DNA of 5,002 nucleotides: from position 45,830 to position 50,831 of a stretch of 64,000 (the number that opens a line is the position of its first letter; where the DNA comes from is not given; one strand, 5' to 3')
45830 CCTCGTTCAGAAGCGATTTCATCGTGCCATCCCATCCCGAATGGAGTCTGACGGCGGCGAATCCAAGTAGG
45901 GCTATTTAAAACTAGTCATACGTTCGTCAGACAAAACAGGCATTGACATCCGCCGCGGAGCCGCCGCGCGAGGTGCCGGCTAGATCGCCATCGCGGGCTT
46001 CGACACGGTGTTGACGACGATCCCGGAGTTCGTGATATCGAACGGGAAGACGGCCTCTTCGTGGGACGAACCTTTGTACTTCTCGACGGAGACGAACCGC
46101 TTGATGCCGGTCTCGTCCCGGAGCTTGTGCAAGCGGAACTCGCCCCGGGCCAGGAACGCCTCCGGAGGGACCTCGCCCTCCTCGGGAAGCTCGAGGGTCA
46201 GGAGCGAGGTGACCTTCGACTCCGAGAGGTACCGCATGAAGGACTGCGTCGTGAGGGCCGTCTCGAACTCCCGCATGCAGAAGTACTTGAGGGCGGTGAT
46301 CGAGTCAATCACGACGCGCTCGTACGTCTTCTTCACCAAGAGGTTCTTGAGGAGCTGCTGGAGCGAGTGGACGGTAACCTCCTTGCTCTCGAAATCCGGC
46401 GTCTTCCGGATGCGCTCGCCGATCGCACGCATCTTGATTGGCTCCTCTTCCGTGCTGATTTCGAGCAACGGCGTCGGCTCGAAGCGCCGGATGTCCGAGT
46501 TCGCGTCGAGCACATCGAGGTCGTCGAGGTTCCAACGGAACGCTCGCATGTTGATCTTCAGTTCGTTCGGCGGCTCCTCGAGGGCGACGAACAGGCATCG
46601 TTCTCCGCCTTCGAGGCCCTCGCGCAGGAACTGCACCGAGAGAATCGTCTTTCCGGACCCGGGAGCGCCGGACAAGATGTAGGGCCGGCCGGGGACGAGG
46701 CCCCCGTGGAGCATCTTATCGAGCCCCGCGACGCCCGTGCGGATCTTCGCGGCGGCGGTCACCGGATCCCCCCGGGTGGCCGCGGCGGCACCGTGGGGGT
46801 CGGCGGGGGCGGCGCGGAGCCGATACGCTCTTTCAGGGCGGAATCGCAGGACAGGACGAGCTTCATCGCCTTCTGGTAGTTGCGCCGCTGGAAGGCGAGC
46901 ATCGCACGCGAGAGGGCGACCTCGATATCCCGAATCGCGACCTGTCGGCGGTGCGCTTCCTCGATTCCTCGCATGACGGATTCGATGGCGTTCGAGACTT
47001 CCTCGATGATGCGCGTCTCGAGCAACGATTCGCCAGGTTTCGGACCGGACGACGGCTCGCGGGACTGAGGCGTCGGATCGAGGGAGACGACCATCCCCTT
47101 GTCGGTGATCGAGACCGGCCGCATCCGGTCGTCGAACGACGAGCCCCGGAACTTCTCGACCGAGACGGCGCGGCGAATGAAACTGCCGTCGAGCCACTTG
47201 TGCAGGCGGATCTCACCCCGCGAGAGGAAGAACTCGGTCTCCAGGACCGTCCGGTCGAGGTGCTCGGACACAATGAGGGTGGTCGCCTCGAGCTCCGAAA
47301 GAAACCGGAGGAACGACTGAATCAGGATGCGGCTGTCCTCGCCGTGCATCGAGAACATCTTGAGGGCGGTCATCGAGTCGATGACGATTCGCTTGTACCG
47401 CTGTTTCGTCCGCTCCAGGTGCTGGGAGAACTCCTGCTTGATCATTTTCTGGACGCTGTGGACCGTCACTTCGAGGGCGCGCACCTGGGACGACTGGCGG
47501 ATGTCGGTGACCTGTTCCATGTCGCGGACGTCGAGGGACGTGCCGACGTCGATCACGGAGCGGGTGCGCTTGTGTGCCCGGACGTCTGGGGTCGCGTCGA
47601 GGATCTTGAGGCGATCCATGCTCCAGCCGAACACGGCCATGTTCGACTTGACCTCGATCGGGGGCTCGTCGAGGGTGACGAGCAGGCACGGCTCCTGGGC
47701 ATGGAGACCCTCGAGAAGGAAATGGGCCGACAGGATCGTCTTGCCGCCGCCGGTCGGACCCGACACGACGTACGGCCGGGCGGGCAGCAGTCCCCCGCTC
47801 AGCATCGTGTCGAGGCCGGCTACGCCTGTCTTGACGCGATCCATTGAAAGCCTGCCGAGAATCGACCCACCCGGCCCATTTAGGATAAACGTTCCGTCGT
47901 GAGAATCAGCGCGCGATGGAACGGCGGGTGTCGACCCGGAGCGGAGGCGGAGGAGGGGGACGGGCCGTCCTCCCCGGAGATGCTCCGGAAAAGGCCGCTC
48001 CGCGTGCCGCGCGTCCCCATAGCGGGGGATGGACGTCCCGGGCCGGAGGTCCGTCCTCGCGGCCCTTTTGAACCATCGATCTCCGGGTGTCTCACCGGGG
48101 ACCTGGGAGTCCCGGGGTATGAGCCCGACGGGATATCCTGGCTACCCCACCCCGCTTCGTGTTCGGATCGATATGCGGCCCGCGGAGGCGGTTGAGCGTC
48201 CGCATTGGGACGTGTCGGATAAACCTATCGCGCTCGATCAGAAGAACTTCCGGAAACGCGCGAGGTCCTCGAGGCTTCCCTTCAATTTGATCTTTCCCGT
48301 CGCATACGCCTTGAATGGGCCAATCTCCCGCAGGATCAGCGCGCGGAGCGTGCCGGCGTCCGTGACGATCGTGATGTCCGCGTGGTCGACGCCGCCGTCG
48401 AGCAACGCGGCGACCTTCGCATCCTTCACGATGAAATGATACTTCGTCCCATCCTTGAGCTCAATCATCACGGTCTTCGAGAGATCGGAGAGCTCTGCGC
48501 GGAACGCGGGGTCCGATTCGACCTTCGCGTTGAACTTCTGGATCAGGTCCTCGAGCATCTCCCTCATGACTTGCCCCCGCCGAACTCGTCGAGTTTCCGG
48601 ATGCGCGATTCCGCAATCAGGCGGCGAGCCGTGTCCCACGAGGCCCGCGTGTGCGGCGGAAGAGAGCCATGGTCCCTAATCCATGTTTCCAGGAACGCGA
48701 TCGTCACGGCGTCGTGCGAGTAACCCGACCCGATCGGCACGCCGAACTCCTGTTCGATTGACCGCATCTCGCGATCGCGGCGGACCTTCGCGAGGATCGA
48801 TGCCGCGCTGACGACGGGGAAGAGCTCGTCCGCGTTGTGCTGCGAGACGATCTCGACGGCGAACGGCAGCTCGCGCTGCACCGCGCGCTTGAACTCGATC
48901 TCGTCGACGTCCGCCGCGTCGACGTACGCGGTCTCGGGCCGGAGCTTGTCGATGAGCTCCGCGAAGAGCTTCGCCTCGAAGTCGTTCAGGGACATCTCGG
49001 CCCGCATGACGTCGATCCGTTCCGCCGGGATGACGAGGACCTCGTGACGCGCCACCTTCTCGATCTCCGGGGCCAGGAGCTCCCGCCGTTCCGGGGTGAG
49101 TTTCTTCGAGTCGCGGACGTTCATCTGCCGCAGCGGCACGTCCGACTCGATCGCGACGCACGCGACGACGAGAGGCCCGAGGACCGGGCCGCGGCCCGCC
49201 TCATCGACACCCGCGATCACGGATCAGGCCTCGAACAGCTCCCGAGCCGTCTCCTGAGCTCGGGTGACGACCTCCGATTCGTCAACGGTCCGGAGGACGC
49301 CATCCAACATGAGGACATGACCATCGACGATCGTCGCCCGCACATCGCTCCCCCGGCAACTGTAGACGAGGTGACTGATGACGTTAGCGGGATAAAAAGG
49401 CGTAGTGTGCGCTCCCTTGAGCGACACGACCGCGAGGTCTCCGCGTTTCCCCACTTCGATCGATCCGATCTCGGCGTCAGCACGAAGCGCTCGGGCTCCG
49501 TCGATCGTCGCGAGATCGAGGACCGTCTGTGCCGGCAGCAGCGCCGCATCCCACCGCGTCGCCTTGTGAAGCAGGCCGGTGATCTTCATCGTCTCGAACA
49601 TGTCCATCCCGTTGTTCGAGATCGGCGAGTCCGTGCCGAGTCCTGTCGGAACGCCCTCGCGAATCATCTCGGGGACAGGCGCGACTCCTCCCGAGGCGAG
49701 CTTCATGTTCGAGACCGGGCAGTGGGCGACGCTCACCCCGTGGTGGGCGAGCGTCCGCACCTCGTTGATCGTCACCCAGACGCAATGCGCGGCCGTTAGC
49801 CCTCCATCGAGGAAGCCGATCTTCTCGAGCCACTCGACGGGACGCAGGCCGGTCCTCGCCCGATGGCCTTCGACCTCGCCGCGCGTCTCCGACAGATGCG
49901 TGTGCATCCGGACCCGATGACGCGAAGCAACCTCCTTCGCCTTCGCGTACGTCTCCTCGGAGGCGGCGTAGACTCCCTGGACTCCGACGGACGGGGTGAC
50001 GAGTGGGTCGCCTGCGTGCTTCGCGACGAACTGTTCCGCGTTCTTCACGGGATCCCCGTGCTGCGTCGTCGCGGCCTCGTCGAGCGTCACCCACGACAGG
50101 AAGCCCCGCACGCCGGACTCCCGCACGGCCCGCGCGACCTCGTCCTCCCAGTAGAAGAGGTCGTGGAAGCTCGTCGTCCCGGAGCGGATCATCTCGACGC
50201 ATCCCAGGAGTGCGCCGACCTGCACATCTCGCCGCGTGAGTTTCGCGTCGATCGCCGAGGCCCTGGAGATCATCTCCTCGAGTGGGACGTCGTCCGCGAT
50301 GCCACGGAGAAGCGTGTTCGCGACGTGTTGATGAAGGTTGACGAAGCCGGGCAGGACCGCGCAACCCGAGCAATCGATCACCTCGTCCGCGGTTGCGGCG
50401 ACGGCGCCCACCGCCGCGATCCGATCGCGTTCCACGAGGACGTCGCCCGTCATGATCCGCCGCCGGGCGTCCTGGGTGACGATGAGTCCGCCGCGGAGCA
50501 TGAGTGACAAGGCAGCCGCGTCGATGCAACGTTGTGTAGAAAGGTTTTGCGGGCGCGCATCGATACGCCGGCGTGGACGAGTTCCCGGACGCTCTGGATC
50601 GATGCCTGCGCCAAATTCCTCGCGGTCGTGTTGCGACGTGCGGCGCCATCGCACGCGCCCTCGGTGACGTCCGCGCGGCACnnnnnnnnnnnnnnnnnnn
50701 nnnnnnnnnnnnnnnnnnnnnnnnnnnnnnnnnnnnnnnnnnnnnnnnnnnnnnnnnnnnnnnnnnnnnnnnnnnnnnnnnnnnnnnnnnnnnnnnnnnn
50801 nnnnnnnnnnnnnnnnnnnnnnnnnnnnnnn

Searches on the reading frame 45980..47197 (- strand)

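Call 50: search_protein_families(library=pfam, proteins=[window:45980-47197:-], max_evalue=0.00001)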
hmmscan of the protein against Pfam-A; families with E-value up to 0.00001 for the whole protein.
window:45980-47197:- (405 aa): 2 families
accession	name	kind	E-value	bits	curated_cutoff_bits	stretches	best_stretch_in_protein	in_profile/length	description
PF06745.19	ATPase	-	3.2e-41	141.7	26.6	1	152-396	1-227/231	KaiC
PF13481.12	AAA_25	-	5.2e-06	26.6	27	0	159-248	22-121/195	AAA domain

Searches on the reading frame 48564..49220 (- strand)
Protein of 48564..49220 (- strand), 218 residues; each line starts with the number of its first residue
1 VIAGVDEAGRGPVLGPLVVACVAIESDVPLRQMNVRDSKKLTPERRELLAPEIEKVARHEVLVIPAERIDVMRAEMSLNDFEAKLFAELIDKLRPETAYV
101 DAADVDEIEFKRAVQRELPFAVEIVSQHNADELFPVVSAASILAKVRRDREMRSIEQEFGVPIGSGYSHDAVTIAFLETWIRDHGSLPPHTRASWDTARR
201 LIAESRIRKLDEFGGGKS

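Call 50: search_protein_families(library=pfam, proteins=[window:48564-49220:-], max_evalue=0.00001)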
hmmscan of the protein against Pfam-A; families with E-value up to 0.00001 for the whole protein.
window:48564-49220:- (218 aa): 1 family
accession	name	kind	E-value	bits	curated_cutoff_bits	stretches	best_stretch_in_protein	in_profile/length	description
PF01351.25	RNase_HII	-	1.6e-47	162.4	25.8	1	3-197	1-198/199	Ribonuclease HII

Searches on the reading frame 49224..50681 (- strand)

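Call 50: search_protein_families(library=pfam, proteins=[window:49224-50681:-], max_evalue=0.00001)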
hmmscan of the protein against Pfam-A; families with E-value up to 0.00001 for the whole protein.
window:49224-50681:- (485 aa): 2 families
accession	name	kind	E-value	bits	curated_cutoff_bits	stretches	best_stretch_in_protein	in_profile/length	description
PF01979.26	Amidohydro_1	-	3.4e-62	211.1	25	1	109-456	2-344/345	Amidohydrolase family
PF07969.17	Amidohydro_3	-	7.1e-21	75.6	29.7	1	245-456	264-470/472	Amidohydrolase family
